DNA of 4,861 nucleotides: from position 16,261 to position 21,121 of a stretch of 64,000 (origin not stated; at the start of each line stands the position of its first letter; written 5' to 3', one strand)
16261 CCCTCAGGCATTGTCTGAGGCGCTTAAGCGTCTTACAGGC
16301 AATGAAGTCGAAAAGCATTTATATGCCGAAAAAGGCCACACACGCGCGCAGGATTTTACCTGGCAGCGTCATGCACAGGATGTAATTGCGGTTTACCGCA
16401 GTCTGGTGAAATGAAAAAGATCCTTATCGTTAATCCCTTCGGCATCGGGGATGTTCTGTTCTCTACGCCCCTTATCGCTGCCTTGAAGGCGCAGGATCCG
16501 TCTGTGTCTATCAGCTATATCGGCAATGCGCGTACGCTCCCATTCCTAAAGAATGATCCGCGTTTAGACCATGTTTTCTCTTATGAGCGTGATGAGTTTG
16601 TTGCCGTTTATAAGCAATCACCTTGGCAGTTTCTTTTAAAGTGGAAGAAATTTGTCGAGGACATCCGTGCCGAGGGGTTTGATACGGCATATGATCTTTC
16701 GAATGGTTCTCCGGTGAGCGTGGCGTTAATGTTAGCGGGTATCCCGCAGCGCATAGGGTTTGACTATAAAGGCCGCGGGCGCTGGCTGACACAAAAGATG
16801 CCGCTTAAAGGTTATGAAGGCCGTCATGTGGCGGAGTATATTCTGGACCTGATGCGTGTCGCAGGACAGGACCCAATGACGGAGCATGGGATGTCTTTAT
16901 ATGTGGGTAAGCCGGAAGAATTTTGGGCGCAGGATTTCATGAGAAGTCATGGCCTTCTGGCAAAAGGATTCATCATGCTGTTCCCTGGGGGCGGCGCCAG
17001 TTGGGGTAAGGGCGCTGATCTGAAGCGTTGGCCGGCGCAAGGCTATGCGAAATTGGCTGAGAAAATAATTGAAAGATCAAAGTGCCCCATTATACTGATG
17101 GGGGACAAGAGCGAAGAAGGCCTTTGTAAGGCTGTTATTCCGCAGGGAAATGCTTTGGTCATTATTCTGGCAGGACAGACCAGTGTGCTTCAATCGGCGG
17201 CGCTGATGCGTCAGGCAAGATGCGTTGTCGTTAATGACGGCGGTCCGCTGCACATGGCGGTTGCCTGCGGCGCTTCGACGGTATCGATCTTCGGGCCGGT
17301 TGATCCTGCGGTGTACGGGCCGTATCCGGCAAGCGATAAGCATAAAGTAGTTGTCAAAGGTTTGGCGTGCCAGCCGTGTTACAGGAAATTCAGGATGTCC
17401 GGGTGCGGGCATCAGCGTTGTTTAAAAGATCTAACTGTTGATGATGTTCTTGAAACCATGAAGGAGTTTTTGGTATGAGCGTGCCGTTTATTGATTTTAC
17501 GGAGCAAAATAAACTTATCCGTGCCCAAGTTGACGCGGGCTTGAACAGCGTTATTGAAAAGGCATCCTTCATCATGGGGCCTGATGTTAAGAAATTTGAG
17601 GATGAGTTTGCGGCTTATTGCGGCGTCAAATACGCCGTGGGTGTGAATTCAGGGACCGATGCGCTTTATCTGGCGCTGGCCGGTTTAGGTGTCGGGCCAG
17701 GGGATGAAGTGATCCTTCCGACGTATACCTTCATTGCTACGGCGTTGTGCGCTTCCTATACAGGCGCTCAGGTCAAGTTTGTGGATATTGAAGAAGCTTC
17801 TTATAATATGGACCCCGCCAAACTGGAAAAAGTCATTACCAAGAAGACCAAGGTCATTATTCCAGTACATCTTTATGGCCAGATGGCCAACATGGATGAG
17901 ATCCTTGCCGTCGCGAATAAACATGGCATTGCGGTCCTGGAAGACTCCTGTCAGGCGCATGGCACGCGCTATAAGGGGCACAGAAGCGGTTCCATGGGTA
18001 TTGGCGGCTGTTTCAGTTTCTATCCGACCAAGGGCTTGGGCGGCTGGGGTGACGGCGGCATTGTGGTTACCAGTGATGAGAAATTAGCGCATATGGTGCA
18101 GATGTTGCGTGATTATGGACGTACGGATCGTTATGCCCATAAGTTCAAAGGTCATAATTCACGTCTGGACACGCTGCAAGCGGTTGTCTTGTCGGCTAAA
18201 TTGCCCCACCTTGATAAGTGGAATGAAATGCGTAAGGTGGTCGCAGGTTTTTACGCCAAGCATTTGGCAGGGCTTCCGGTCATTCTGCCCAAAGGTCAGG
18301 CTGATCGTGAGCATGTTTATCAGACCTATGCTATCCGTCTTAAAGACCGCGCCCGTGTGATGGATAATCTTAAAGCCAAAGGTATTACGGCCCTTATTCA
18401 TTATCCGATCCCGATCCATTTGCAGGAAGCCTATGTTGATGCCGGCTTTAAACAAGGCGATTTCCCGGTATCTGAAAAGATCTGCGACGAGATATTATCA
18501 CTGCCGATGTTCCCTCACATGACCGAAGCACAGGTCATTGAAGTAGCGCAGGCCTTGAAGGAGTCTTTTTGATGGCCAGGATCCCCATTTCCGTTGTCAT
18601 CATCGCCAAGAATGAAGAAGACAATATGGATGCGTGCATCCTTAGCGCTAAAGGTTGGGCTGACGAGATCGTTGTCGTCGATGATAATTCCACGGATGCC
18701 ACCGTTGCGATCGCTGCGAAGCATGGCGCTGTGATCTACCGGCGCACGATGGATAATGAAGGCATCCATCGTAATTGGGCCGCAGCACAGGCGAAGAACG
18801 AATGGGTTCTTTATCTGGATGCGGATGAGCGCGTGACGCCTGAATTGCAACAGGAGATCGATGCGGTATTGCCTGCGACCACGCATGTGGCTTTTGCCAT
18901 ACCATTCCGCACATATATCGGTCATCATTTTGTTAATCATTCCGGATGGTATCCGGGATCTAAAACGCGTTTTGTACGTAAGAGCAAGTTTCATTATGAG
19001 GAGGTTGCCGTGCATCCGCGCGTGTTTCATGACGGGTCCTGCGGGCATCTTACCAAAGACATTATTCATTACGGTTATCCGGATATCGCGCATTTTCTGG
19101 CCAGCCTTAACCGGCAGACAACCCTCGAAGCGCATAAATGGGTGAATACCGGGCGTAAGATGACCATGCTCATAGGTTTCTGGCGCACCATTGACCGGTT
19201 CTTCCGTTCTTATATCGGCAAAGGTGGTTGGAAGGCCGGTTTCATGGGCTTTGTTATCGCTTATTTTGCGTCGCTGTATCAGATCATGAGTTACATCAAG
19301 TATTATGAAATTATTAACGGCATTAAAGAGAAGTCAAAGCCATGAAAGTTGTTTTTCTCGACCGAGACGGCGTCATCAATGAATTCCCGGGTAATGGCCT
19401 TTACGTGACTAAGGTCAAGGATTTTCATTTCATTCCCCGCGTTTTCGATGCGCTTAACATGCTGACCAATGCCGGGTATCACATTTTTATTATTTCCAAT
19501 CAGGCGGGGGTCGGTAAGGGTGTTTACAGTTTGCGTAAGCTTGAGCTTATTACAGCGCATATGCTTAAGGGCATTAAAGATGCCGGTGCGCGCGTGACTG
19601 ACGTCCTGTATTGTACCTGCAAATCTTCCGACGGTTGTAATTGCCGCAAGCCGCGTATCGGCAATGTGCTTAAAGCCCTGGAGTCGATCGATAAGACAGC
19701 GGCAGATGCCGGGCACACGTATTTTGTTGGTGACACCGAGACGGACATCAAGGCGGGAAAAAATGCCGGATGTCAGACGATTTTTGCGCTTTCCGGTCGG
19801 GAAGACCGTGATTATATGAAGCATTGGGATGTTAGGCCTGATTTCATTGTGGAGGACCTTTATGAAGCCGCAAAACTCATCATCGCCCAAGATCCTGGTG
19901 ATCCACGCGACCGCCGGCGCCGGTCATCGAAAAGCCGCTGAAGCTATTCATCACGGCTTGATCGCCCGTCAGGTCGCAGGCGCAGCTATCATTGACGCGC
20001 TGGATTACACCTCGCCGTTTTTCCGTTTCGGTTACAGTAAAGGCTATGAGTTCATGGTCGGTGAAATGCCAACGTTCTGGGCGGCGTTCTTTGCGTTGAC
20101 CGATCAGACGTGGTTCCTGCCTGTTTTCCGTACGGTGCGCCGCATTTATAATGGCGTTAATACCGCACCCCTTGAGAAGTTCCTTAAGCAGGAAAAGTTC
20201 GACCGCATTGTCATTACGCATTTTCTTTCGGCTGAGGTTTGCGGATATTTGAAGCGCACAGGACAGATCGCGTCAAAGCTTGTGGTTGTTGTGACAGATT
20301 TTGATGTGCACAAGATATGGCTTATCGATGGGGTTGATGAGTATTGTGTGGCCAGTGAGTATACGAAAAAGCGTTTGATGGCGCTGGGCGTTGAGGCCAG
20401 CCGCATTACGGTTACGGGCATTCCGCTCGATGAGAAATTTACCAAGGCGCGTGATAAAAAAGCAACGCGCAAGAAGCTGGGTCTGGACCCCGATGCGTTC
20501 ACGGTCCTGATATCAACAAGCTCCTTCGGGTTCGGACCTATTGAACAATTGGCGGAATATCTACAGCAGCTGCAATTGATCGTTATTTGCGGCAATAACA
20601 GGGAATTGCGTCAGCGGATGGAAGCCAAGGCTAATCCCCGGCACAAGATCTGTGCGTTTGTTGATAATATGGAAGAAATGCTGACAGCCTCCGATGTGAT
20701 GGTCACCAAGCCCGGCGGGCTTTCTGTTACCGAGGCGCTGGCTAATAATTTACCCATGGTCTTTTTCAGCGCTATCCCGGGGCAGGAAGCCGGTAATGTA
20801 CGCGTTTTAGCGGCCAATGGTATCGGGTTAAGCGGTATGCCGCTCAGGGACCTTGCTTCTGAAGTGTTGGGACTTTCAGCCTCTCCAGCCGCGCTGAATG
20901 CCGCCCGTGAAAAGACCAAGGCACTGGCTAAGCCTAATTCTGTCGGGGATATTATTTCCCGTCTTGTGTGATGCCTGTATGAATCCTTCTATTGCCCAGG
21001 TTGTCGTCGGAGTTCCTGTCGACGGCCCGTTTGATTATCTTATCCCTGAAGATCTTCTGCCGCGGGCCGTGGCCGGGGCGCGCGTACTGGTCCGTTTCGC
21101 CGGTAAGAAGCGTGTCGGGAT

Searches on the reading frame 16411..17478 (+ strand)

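Call 75: search_protein_families(library=pfam, proteins=[window:16411-17478:+], max_evalue=1e-8)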
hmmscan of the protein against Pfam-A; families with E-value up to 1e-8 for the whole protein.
window:16411-17478:+ (355 aa): 1 family
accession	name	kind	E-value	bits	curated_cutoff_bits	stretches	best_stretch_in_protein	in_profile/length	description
PF01075.23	Glyco_transf_9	-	7e-30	104.6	22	1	79-326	2-239/247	Glycosyltransferase family 9 (heptosyltransferase)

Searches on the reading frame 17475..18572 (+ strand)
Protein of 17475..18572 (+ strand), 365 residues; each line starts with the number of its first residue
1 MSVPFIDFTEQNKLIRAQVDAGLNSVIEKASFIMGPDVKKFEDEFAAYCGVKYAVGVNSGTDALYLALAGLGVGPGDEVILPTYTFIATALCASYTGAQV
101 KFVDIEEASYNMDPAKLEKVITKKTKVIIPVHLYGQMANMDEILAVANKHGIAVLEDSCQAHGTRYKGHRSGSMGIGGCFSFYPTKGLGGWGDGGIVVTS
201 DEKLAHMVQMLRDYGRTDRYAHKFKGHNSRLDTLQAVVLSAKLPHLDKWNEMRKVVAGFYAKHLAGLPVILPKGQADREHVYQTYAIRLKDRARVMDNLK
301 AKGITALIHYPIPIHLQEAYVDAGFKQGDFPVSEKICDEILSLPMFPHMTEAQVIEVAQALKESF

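Call 75: search_protein_families(library=pfam, proteins=[window:17475-18572:+], max_evalue=1e-8)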
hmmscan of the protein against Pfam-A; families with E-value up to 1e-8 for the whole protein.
window:17475-18572:+ (365 aa): 3 families
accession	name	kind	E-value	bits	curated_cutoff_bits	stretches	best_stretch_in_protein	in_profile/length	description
PF01041.23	DegT_DnrJ_EryC1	-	9.6e-118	393.9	19.8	1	18-361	6-359/360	DegT/DnrJ/EryC1/StrS aminotransferase family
PF01212.27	Beta_elim_lyase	-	1.9e-09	37.7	27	1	35-159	31-170/288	Beta-eliminating lyase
PF00155.27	Aminotran_1_2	-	6.5e-09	35.9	19.7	0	29-158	34-186/361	Aminotransferase class I and II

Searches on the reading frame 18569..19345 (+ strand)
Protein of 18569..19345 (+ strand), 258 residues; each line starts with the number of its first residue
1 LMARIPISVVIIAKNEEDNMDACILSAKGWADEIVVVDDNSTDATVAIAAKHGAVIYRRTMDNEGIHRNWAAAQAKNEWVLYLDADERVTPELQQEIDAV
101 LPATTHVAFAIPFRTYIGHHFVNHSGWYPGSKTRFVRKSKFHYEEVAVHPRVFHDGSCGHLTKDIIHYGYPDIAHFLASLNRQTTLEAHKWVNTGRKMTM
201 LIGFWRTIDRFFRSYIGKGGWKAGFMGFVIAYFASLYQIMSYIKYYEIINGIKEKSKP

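Call 75: search_protein_families(library=pfam, proteins=[window:18569-19345:+], max_evalue=1e-8)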
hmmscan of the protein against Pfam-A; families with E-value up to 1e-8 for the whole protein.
window:18569-19345:+ (258 aa): 1 family
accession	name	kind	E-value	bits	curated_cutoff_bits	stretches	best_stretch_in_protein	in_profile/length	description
PF00535.33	Glycos_transf_2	-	7.5e-21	75.2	23.3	1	8-126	1-130/168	Glycosyl transferase family 2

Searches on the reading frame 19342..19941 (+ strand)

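Call 75: search_protein_families(library=pfam, proteins=[window:19342-19941:+], max_evalue=1e-8)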
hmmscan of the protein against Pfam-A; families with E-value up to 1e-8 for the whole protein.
window:19342-19941:+ (199 aa): 3 families
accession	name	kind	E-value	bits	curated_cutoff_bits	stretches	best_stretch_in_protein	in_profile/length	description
PF13242.12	Hydrolase_like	-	4.4e-16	59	22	1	101-176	2-75/75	HAD-hyrolase-like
PF08645.17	PNK3P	-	3e-10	40.5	22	1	3-135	2-129/161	Polynucleotide kinase 3 phosphatase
PF13419.12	HAD_2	-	2.8e-09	37.8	23.8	0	96-148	128-177/178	Haloacid dehalogenase-like hydrolase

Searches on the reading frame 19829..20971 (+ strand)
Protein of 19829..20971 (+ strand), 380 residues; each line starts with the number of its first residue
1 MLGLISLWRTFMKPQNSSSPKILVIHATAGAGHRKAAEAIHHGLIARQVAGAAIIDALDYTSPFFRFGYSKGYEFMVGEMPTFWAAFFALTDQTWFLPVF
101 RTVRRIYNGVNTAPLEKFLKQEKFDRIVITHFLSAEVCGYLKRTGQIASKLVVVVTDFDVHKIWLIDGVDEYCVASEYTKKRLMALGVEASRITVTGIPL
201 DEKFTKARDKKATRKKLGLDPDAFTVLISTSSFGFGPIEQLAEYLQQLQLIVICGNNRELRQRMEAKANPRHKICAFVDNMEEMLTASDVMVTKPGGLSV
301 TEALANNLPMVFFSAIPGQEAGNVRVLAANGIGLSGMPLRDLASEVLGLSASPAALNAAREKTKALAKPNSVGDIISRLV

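Call 85: search_protein_families(library=pfam, proteins=[window:19829-20971:+], max_evalue=1e-8)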
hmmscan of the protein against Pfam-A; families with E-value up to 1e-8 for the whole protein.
window:19829-20971:+ (380 aa): 2 families
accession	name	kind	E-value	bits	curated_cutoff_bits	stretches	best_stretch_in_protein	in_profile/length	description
PF06925.17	MGDG_synth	-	2.2e-24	86.9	25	1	33-199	1-168/169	Monogalactosyldiacylglycerol (MGDG) synthase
PF04101.22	Glyco_tran_28_C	-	7.1e-09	36.4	22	0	242-313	26-97/166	Glycosyltransferase family 28 C-terminal domain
